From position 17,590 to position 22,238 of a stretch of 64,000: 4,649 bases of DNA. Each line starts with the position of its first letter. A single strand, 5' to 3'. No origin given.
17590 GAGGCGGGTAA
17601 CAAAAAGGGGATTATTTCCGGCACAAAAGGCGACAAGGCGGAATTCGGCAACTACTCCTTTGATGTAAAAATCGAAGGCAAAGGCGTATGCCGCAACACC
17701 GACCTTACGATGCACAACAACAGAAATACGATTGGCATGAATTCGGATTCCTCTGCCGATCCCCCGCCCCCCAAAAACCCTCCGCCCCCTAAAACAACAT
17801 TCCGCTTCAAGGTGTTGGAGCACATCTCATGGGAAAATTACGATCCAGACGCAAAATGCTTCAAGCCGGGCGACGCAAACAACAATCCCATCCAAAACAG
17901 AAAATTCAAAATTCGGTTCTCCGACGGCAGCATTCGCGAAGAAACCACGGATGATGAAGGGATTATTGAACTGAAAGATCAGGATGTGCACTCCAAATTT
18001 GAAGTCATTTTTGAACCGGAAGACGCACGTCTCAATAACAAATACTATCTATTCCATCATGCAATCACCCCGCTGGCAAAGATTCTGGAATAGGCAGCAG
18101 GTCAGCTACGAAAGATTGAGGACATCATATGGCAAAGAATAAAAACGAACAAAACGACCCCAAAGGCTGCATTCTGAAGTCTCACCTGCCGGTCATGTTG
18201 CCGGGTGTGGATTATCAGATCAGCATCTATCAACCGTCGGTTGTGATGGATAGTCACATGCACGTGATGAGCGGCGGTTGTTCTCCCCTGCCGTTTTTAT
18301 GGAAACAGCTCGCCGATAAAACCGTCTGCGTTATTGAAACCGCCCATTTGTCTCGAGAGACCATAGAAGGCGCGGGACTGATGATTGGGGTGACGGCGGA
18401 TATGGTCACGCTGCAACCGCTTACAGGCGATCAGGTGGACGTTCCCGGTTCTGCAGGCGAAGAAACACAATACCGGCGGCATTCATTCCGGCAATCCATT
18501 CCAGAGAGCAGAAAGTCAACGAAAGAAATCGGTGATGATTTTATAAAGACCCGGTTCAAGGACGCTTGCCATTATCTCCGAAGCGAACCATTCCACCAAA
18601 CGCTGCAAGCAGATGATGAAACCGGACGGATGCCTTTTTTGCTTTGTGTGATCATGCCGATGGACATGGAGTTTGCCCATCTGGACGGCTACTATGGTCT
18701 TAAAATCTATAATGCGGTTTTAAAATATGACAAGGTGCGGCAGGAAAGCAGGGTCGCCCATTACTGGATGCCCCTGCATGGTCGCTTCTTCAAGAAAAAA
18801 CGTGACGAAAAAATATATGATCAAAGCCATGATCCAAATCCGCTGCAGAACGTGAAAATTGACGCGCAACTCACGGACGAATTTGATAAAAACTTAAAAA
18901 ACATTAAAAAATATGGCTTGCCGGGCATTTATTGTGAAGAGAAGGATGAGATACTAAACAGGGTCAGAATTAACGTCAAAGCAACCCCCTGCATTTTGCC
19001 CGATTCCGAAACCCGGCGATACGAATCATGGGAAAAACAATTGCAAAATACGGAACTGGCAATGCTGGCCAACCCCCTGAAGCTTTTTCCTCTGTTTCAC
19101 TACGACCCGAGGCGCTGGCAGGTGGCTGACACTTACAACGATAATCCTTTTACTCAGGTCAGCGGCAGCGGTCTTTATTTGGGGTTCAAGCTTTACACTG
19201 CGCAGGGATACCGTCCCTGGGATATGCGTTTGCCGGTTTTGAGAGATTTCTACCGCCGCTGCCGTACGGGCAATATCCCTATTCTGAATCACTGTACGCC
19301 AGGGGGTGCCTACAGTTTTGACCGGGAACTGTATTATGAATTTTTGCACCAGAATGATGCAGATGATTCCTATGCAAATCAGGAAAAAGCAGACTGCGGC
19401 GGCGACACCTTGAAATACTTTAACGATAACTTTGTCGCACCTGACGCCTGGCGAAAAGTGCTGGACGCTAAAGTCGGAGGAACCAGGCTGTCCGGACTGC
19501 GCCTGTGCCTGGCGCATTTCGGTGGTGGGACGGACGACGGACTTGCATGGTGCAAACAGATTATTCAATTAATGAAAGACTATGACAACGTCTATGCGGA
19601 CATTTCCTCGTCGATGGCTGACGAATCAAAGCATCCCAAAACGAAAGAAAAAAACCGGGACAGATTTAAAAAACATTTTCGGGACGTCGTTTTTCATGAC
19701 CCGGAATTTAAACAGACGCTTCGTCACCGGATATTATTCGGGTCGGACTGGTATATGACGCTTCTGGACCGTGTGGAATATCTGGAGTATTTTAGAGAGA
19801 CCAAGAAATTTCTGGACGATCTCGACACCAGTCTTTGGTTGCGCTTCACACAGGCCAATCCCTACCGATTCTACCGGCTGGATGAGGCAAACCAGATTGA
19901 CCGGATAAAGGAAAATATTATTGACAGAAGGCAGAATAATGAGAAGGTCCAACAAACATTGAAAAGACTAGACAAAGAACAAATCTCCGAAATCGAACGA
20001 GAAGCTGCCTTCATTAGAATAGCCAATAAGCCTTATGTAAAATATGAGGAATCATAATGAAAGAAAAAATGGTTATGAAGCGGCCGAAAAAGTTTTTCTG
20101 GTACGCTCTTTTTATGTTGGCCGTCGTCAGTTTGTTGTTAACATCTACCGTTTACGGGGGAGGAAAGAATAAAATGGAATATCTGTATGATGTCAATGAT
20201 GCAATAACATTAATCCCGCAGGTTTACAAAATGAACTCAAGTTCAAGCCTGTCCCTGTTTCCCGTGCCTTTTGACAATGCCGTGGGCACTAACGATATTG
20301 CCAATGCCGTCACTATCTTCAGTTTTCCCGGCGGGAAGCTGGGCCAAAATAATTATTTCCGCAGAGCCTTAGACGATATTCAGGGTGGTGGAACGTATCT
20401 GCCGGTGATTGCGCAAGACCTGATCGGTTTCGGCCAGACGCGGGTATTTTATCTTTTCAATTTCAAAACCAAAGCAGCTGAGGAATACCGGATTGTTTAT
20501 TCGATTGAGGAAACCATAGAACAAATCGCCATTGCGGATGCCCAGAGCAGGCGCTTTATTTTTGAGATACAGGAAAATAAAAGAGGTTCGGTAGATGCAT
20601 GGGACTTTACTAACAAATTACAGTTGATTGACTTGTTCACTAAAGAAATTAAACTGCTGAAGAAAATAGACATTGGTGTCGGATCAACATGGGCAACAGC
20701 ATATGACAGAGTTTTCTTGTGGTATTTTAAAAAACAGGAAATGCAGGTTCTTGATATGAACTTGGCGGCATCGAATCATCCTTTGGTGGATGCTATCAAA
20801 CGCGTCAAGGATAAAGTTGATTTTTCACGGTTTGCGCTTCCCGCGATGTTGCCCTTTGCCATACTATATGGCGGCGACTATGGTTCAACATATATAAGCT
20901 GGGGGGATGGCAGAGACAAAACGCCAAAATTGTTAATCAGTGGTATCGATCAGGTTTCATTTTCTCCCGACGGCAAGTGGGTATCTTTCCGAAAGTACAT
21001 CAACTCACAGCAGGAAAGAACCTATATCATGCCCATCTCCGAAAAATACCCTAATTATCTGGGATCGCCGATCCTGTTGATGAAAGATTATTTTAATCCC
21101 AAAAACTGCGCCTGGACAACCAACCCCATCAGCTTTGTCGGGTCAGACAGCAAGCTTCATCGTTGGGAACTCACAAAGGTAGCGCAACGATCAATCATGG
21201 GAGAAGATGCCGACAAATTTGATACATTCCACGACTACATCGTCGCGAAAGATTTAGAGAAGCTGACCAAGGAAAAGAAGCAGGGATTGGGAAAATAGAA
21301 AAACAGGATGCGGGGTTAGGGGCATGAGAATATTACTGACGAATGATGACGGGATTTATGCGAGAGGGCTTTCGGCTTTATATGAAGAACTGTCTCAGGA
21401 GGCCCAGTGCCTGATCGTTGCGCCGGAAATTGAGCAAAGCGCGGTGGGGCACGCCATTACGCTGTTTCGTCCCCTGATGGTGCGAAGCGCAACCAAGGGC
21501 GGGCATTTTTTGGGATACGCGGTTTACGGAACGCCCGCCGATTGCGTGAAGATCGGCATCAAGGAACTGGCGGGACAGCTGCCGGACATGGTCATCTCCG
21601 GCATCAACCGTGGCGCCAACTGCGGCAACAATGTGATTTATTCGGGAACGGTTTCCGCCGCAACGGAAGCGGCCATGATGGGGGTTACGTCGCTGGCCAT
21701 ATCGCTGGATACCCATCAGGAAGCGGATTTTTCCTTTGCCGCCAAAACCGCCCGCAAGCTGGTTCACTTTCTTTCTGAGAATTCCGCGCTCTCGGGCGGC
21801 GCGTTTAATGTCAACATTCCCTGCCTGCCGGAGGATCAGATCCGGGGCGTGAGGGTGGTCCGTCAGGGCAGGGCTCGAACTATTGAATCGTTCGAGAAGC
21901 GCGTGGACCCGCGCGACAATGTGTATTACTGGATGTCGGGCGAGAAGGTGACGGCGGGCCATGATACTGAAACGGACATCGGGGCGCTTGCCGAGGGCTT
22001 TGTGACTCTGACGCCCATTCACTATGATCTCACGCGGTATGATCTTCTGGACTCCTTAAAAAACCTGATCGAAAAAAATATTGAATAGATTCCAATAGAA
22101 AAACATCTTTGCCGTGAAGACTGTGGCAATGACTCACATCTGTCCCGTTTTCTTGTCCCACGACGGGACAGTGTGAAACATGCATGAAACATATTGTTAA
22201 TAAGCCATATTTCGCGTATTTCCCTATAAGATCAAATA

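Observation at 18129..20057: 642 aa amidohydrolase-superfamily protein with a ~270 aa insertion, candidate new effector fold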

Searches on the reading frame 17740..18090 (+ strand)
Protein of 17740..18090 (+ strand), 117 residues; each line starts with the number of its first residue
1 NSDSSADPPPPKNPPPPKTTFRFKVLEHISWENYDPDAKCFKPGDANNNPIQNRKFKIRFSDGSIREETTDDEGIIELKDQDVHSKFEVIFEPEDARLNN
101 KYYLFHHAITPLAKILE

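Call 79: search_protein_families(library=pfam, proteins=[window:17740-18090:+], max_evalue=5)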
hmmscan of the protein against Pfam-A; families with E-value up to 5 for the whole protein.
seq(117 aa): 3 families
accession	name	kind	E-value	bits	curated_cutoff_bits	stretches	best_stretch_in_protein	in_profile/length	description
PF17802.7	SpaA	-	0.03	14.9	23.1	1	45-80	9-48/91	Prealbumin-like fold domain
PF02369.22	Big_1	-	0.11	13.1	34.9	1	45-78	27-64/93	Bacterial Ig-like domain (group 1)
PF05688.17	BIg21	-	0.22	12.5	27.4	1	45-80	12-52/109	Bacterial Immunoglobulin-like 21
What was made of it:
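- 17737..18090 (+): Mod125, residues 140-257: a proline-rich linker plus a ~110-aa beta-rich module, proposed as the cargo adaptor. Only sub-threshold prealbumin-like or Ig-like hits (SpaA, E 0.03), seen in both the window and the Geobacter copies (call 79).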

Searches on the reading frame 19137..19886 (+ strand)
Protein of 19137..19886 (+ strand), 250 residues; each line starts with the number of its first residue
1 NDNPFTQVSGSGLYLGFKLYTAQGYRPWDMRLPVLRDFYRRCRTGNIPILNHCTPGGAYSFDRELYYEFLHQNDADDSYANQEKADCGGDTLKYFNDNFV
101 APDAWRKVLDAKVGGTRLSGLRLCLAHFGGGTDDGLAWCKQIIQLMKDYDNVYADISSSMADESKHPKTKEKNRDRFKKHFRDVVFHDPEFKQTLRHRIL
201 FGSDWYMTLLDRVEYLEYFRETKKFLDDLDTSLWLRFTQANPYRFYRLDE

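Call 75: search_solved_structures(query=window:19137-19886:+, max_evalue=10, show_alignments=3)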
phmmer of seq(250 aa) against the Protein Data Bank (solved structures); distinct sequences matched with E-value up to 10: 4.
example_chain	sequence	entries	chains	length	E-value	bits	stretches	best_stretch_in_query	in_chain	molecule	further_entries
9sfw_B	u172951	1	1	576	0.4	13.2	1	144-231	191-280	Peroxisomal targeting signal receptor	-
4l22_A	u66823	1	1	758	0.6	12.6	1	193-235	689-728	Phosphorylase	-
9spj_ZQ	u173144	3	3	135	0.98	11.9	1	126-188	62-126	40S ribosomal protein S24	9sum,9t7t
4yfo_A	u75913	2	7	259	4.3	9.8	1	73-150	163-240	beta1_ex1 | 6beta1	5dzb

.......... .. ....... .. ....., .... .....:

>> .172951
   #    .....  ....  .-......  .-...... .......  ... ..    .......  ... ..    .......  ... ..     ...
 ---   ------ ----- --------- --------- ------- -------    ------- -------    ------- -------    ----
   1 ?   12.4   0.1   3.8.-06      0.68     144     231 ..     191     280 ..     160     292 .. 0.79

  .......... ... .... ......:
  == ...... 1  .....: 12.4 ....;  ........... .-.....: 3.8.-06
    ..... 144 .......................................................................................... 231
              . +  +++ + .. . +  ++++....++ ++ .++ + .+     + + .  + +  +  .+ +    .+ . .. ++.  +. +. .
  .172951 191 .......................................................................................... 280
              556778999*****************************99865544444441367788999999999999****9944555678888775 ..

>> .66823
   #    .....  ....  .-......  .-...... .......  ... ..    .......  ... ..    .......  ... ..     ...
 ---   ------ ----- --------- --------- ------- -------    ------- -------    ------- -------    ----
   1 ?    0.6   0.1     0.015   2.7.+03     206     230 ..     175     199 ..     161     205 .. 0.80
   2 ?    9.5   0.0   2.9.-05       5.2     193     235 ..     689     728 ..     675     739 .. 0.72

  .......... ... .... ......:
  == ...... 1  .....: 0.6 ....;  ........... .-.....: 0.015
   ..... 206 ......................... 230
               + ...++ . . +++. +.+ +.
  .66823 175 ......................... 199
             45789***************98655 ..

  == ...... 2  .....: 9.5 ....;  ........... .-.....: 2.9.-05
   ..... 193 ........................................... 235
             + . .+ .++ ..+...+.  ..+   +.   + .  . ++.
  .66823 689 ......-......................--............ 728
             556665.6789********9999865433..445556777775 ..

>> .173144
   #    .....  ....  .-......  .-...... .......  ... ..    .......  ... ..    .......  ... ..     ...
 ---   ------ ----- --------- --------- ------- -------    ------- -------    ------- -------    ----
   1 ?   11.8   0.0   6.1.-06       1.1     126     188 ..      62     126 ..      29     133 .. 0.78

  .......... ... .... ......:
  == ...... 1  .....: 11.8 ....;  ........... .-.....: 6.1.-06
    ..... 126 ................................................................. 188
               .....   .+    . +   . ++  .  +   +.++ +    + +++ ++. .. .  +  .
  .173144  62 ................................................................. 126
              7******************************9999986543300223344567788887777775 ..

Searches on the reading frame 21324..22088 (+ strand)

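Call 4: search_protein_families(library=pfam, proteins=[window:21324-22088:+], max_evalue=0.01)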
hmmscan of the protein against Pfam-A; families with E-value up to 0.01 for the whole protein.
window:21324-22088:+ (254 aa): 1 family
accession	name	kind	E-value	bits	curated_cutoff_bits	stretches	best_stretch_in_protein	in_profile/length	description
PF01975.23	SurE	-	1e-61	208.4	22.1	1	3-185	1-186/189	Survival protein SurE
